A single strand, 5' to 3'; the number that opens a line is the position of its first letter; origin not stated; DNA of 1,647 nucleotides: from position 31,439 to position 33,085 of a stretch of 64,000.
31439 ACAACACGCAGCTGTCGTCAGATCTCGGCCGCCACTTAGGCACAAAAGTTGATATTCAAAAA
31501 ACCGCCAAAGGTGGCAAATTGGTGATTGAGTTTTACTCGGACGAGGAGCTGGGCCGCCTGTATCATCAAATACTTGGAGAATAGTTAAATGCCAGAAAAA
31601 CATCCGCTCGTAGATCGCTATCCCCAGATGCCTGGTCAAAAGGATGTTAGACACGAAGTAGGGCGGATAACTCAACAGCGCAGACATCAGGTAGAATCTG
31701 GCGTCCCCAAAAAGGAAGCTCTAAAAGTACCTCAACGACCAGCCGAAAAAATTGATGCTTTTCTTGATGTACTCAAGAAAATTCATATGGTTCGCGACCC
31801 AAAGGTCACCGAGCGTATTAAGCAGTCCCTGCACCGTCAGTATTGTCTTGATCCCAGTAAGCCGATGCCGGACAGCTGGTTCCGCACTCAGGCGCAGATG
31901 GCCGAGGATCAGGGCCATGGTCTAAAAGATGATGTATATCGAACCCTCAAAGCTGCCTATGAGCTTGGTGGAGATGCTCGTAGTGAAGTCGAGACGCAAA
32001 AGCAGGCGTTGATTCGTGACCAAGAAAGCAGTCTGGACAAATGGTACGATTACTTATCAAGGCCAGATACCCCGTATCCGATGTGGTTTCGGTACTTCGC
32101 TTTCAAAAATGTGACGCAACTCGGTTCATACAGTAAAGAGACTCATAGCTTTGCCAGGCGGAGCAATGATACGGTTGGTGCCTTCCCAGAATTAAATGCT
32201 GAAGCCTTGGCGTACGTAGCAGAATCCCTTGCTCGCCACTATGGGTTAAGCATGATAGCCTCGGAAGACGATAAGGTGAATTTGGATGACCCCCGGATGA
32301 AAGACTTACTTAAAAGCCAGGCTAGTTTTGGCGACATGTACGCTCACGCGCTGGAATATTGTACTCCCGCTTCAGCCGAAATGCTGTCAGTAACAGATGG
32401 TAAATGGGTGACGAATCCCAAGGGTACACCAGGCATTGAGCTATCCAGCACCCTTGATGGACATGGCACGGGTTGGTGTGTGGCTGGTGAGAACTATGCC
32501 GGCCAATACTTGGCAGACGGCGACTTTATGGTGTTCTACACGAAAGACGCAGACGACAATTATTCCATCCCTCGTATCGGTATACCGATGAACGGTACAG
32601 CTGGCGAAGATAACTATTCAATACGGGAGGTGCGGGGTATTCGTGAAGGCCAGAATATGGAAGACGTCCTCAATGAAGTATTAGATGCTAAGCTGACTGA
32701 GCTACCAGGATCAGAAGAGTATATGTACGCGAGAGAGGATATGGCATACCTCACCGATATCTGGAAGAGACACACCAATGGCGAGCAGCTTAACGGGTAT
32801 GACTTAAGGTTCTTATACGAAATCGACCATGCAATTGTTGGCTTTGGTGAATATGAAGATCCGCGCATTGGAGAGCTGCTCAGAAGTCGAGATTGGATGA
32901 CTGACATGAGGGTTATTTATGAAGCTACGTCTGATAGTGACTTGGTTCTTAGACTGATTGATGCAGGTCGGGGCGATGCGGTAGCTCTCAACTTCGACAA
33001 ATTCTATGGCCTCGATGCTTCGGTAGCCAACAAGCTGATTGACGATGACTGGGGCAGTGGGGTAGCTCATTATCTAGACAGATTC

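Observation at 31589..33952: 27/28-aa tandem-repeat protein immediately downstream of parAB, with a perfect 165-bp duplication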

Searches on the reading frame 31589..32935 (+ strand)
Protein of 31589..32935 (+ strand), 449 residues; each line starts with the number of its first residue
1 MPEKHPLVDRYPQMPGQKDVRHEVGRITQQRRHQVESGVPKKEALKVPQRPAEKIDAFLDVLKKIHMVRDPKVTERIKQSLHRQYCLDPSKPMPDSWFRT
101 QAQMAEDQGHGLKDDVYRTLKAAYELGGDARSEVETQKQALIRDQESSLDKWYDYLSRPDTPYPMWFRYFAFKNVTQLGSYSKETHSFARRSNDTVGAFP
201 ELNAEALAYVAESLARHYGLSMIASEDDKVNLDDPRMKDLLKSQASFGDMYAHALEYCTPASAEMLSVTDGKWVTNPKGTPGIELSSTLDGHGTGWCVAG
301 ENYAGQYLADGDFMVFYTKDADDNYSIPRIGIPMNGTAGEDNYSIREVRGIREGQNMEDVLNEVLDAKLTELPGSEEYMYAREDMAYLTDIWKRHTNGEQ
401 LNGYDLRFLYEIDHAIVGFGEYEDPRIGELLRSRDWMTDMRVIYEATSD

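Call 29: predict_structure(alignment_id=A1)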
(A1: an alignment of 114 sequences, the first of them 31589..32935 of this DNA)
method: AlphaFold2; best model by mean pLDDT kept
length: 449 residues; sequences in the alignment: 114
mean_pLDDT: 91.3   pTM: 0.79
mean pLDDT of the five models: 91.3, 90.1, 89.8, 89.6, 89.2
residues with pLDDT >= 90: 349; 70-90: 82; 50-70: 17; < 50: 1
segments of 3 or more residues with pLDDT < 50: none
pLDDT, mean of each block of 10 residues (from residue 1): 84 96 95 93 87 96 91 95 97 95 84 90 93 93 95 93 94 97 93 94 91 93 62 90 97 87 79 97 89 72 89 96 93 96 94 85 96 95 92 95 98 92 87 96 93
secondary structure, 60 per line:
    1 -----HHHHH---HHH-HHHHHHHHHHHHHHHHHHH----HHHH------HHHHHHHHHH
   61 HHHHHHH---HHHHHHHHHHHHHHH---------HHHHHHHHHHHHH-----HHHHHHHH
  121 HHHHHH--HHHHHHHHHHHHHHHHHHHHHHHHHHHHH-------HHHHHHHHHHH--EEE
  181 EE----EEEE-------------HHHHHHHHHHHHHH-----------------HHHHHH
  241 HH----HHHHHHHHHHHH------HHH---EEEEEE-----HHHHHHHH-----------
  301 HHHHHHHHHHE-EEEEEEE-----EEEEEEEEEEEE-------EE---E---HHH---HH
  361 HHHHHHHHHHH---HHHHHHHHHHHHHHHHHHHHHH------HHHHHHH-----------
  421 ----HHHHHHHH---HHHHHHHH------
elements in order: H6-10 H18-36 H41-44 H51-67 H71-85 H95-107 H113-126 H129-157 H165-175 E178-182 E187-190 H204-217 H235-242 H247-258 E271-276 H282-289 H301-310 E313-319 E325-336 H359-371 H375-396 H403-409 H425-432 H436-443

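Call 34: fold_search(model_id=the predicted structure, library=pdb)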
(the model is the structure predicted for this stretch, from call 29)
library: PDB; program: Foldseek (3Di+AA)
matches with E <= 10: 53; with E <= 0.001: 0
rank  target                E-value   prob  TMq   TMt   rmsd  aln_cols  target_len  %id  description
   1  9j8s_A                2.4e+00  0.25  0.15  0.09  10.2       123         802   11  MprF from Pseudomonas aeruginosa in nanodisc, C2 symmetry (released 2025-09-03)
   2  1ygh_A                2.5e+00  0.20  0.15  0.33   5.9       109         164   13  HAT DOMAIN OF GCN5 FROM SACCHAROMYCES CEREVISIAE (released 1999-08-02)
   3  4v34                  2.8e+00  0.21  0.15  0.19  10.3       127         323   12  The Structure of A-PGS from Pseudomonas aeruginosa (SeMet derivative) (released 2015-08-19)
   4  4uuo                  2.8e+00  0.02  0.09  0.11  17.9       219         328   14  Apo Trichomonas vaginalis malate dehydrogenase (released 2015-08-12)
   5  9j8q_A                3.1e+00  0.20  0.14  0.09  10.6       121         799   11  MprF from Pseudomonas aeruginosa in GDN micelle, C2 symmetry (released 2025-09-03)
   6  5trl_E                3.4e+00  0.15  0.15  0.34   6.0       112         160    7  Crystal structure of human GCN5 histone acetyltransferase domain (released 2017-12-06)
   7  8h66_E                3.4e+00  0.15  0.15  0.34   5.9       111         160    7  Crystal structure of human GCN5 histone acetyltransferase domain bound with propionyl-CoA (released 2023-05-03)
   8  6siu_A                3.6e+00  0.02  0.08  0.11  19.3       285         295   12  Crystal structure of IbpAFic2 covalently tethered to Cdc42 (released 2020-03-18)
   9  9goe_A                3.7e+00  0.11  0.13  0.08  10.4       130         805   12  Cryo-EM structure of the multiple peptide resistance factor (MprF) from Pseudomonas aeruginosa bound to a synthetic na (released 2025-03-12)
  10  8h6c_G                4.1e+00  0.16  0.16  0.36   5.5       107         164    6  Crystal structure of human GCN5 histone acetyltransferase domain bound with malonyl-CoA (released 2023-05-03)
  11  8h65_E                4.3e+00  0.13  0.15  0.33   6.1       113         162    7  Crystal structure of human GCN5 histone acetyltransferase domain bound with butyryl-CoA (released 2023-05-03)
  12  5kvv_B                4.3e+00  0.01  0.07  0.09  17.2       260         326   10  Structure of Malate Dehydrogenase in complex with NADH from Mycobacterium tuberculosis (released 2016-09-14)
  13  7n1l_G                4.6e+00  0.11  0.14  0.35   6.6       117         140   10  Crystal Structure of Ribosomal-protein-alanine N-acetyltransferase from Brucella melitensis biovar Abortus 2308 (released 2021-06-16)
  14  5cwc                  4.6e+00  0.04  0.11  0.20  15.3       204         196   12  Crystal structure of de novo designed helical repeat protein DHR5 (released 2015-12-16)
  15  2enx_A                4.6e+00  0.02  0.07  0.09  14.3       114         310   15  Structure of the family II inorganic pyrophosphatase from Streptococcus agalactiae at 2.8 resolution (released 2007-05-29)
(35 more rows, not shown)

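Call 37: search_protein_representatives(protein=window:31589-32935:+)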
Query: 449 residues. Proteins with E-value up to 0.001 (for the whole library): 1530; up to 1e-10: 1294; up to 1e-30: 791. The best 150 are listed.
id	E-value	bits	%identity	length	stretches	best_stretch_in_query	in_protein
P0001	0.0e+00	1041.9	100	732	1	1-449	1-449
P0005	4.5e-95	335.8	46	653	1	6-444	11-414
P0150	3.4e-92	326.3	46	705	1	3-448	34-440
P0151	1.4e-90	321.0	45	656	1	1-433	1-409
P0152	1.6e-89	317.5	42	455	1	1-446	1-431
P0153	3.3e-89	316.5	42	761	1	1-446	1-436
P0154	1.1e-75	271.9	42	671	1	42-435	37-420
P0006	3.8e-75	270.2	41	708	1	36-447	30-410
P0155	3.1e-74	267.2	40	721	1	1-442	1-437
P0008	5.9e-74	266.2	41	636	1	42-449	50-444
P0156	2.0e-73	264.5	41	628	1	40-446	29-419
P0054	6.5e-73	262.8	42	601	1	39-446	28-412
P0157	6.7e-73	262.7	42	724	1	32-434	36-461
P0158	1.1e-72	262.1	39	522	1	42-444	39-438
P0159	1.5e-72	261.6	42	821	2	228-439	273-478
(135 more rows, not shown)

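Call 41: fold_search(model_id=the predicted structure, library=viral)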
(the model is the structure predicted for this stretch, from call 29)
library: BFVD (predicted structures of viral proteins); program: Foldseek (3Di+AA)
matches with E <= 10: 63; with E <= 0.001: 0
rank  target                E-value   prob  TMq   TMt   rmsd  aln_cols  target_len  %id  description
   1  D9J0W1                8.4e-03  0.82  0.19  0.15  20.9       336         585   13  Gp163 [Brochothrix phage A9]
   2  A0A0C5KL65            2.4e-01  0.35  0.15  0.31  13.2       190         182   13  PcfJ-like protein [Enterococcus phage EFDG1]
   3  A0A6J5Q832            2.4e-01  0.13  0.19  0.08  27.9       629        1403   12  Uncharacterized protein [uncultured Caudovirales phage]
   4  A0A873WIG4            3.9e-01  0.35  0.15  0.24  14.2       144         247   14  Uncharacterized protein [Klebsiella phage Miami]
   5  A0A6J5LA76            7.2e-01  0.07  0.13  0.11  25.1       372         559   10  Uncharacterized protein [uncultured Caudovirales phage]
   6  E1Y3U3                1.3e+00  0.30  0.15  0.38   6.0       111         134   14  Uncharacterized protein [Pantoea phage LIMElight]
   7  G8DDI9                1.3e+00  0.30  0.14  0.29   6.7       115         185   12  (no name in the UniProt tables at hand)
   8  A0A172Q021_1          1.5e+00  0.04  0.09  0.05  23.8       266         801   14  Uncharacterized protein [Acinetobacter phage vB_AbaM_ME3]
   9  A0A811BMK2            2.0e+00  0.02  0.11  0.11  21.8       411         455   11  DUF5848 domain-containing protein [Pandoravirus japonicus]
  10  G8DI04                2.1e+00  0.08  0.14  0.19  18.3       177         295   10  (no name in the UniProt tables at hand)
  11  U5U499                2.2e+00  0.03  0.08  0.15  17.3       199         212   14  (no name in the UniProt tables at hand)
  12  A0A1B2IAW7            2.4e+00  0.14  0.14  0.19   7.1       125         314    6  (no name in the UniProt tables at hand)
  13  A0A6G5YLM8            2.7e+00  0.02  0.08  0.15  17.6       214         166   13  (no name in the UniProt tables at hand)
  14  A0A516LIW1            3.0e+00  0.07  0.09  0.25  14.3        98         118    8  (no name in the UniProt tables at hand)
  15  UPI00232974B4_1       3.0e+00  0.02  0.10  0.05  23.5       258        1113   12  (no name look-up for this kind of identifier)
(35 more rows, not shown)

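Call 42: search_dna_similar(query=window:31589-32935:+, collection=phages, mode=protein, max_evalue=1, max_rows=15)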
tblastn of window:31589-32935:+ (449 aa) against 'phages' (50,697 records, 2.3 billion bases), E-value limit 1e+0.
No match.

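Call 43: search_dna_similar(query=window:31589-32935:+, collection=plasmids, mode=protein, max_evalue=1, max_rows=15)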
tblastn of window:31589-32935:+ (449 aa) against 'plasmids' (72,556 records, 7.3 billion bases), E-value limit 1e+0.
No match.

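Call 49: find_related_loci(query=A1, collection=genome_contigs, flank=5000)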
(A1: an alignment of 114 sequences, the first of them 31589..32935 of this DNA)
Query A1 (449 aa) in genome_contigs; peptide patterns used: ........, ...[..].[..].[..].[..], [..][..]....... (x = any residue, [..] = any of these).
600 stretches matched a pattern (row limit reached: there are more); 569 encode a relative of the query (tblastn E <= 1e-3); the best 80 are kept; 80 distinct loci.
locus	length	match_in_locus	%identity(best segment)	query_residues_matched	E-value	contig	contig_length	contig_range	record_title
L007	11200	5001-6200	42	3-434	2e-103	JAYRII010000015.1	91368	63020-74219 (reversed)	MAG: Candidatus Saccharimonadia bacterium isolate SZ_szas25bin.4 k141_1347016, whole genome shotgun sequence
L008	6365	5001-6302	38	1-449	5e-99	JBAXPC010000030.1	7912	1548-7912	MAG: bacterium isolate ELA521 MAG521_30, whole genome shotgun sequence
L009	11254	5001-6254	40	10-442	2e-98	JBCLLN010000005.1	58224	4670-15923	Candidatus Saccharimonadia bacterium isolate SLM_LV1_0208-G19 Node_5_length_58224_cov_84.563364, whole genome shotgun se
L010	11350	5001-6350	38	1-443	1e-96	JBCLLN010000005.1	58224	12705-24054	Candidatus Saccharimonadia bacterium isolate SLM_LV1_0208-G19 Node_5_length_58224_cov_84.563364, whole genome shotgun se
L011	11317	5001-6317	40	1-443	9e-96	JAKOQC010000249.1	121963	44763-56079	MAG: bacterium isolate all_maxbin.105 k201_749839, whole genome shotgun sequence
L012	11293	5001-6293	39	6-440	3e-92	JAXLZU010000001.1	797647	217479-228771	MAG: Candidatus Saccharibacteria bacterium isolate STL-PAT10 C2.14.fa-1, whole genome shotgun sequence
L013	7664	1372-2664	39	6-440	4e-92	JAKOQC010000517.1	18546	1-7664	MAG: bacterium isolate all_maxbin.105 k201_1784351, whole genome shotgun sequence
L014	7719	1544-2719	41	36-449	5e-90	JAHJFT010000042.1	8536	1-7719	MAG: Patescibacteria group bacterium isolate Modern_marine_glass_biofilm.mb.42 Modern_marine_glas.mb.42_k141_527677, who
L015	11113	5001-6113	41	46-440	3e-89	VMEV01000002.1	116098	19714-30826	MAG: Parcubacteria group bacterium Greene0416_36 Greene041636_scaffold_309, whole genome shotgun sequence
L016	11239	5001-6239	40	1-449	3e-88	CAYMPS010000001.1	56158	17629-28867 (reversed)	MAG TPA_asm: uncultured Gammaproteobacteria bacterium isolate binchicken_co34_422 genome assembly, contig: NODE_704_leng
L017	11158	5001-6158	41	43-449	6e-88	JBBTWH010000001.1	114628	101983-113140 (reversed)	MAG: Patescibacteria group bacterium isolate H41-bin254_1 H41_bin254_1_000000000001, whole genome shotgun sequence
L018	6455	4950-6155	40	4-446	3e-87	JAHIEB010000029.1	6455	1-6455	MAG: Patescibacteria group bacterium isolate KR11_0.1_MetaG.mb.105 KR11_0.1_MetaG.mb.105_k141_552091, whole genome shotg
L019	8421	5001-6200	37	7-444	4e-86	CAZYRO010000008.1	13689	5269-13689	MAG TPA_asm: uncultured Candidatus Saccharibacteria bacterium isolate SRP178699_co2_519 genome assembly, contig: NODE_38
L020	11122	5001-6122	38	49-446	4e-86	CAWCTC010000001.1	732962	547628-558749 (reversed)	MAG: uncultured bacterium isolate MFD01476.bin.2.188 genome assembly, contig: contig_65275, whole genome shotgun sequenc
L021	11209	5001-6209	35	7-446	2e-85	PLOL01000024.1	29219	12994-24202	MAG: Patescibacteria group bacterium isolate bog_1341 73.20120700_S3X.70_contig_19666, whole genome shotgun sequence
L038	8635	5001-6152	39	48-449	1e-81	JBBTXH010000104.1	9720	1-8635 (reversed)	MAG: Patescibacteria group bacterium isolate H51-bin326_1 H51_bin326_1_000000000104, whole genome shotgun sequence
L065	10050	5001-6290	35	12-446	5e-77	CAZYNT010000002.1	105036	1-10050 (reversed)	MAG TPA_asm: uncultured Gammaproteobacteria bacterium isolate SRP263991_co4_298 genome assembly, contig: NODE_107_length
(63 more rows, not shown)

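Call 85: search_protein_families(library=pfam, proteins=[L065:7769-8857:+, L038:7790-8173:+], max_evalue=0.01)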
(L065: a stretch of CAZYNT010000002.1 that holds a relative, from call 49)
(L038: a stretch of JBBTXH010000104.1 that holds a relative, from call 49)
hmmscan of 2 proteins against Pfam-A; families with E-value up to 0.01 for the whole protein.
L065:7769-8857:+ (363 aa): 1 family
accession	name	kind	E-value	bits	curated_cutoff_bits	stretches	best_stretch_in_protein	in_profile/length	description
PF00078.32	RVT_1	-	4.1e-23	82.6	29.6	1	98-302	8-203/205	Reverse transcriptase (RNA-dependent DNA polymerase)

L038:7790-8173:+ (128 aa): 1 family
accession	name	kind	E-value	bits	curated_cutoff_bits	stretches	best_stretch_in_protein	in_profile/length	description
PF22296.2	bAvd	-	3.4e-15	56.9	40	1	23-117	13-106/107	bAvd-like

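Call 101: search_protein_families(library=pfam, alignment_id=A3, max_evalue=10)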
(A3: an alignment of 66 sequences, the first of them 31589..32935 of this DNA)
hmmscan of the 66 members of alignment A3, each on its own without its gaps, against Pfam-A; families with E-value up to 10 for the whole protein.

A. member 1, window:31589-32935:+ (449 aa): 1 family
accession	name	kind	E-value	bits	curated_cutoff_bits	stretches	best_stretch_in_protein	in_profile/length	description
PF24578.1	CSPP1_C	-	0.063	13.4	27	1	131-151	33-53/55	Centrosome and spindle pole-associated protein 1, C-terminal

B. families by the number of members that match (of 66 scanned): 73 families (the first 25 are shown)
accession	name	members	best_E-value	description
PF04399.18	Glutaredoxin2_C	9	1.4e-09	Glutaredoxin 2, C terminal domain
PF23598.1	LRR_14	5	0.00011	Leucine-rich repeat region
PF03937.21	Sdh5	5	0.05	Flavinator of succinate dehydrogenase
PF00637.26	Clathrin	4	0.0022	Region in Clathrin and VPS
PF08183.16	SpoV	3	0.0015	Stage V sporulation protein family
PF14279.12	HNH_5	3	0.0025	HNH endonuclease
PF03732.24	Retrotrans_gag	3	0.0036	Retrotransposon gag protein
PF21220.3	RecQ-1-like_HTH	2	2.5e-06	RecQ-1-like, helix-turn-helix domain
PF14821.11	Thr_synth_N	2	0.00057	Threonine synthase N terminus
PF23465.1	DUF7131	2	0.0014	Domain of unknown function (DUF7131)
PF20242.3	Emfourin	2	0.019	Emfourin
PF22393.2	MLPTv-like_HTH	2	0.021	MLPTv-like, helix-turn-helix domain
PF07256.17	DUF1435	2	0.1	Protein of unknown function (DUF1435)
PF14066.11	DUF4256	1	1e-29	Protein of unknown function (DUF4256)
PF21581.3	SCD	1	3.6e-06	Stromalin conservative domain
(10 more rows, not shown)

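Call 102: search_protein_families(library=phrogs, proteins=[window:31589-32935:+], max_evalue=1)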
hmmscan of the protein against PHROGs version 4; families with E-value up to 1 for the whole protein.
window:31589-32935:+ (449 aa): 1 family
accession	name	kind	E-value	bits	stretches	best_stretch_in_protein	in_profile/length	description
phrog_12367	-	lysis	0.26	11.9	1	110-161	33-84/252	endolysin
